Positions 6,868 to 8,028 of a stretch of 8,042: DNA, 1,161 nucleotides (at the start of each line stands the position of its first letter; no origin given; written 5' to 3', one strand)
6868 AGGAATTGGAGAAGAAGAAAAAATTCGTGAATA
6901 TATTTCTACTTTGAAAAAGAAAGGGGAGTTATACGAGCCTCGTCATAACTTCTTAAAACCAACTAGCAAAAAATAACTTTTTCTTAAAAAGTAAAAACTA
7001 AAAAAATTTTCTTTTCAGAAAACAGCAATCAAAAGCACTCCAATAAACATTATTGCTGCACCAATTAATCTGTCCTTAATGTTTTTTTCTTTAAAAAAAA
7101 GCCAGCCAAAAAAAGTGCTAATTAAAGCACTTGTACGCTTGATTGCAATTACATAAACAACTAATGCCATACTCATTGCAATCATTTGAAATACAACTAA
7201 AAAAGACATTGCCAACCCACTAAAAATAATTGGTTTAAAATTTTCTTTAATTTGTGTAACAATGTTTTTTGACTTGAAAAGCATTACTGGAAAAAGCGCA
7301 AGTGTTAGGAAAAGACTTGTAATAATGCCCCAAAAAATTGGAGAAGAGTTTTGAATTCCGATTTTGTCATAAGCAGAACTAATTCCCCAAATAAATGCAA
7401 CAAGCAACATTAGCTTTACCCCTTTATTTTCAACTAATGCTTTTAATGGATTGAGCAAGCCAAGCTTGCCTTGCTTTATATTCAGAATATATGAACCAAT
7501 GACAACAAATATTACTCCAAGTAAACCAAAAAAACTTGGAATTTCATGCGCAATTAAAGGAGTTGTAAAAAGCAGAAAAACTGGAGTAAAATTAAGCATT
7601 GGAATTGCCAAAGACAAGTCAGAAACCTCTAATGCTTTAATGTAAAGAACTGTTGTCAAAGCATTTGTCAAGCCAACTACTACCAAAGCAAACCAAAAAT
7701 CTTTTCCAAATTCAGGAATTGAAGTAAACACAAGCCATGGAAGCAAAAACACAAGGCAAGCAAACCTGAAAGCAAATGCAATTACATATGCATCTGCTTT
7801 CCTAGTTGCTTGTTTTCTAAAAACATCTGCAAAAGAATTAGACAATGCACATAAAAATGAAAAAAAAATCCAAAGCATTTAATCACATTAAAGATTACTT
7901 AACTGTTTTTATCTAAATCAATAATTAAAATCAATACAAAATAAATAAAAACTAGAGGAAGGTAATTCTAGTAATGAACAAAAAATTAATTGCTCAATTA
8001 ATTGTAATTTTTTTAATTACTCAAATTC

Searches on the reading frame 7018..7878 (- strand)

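Call 5: search_protein_families(library=pfam, proteins=[window:7018-7878:-], max_evalue=0.1)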
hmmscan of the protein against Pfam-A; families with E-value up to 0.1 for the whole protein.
window:7018-7878:- (287 aa): 2 families
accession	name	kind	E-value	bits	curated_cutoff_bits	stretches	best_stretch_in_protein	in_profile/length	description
PF00892.27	EamA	-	1.1e-28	100.6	28.2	2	152-285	2-134/135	EamA-like transporter family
PF10639.15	TMEM234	-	0.0079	16.7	30.1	1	69-132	48-112/113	Putative transmembrane family 234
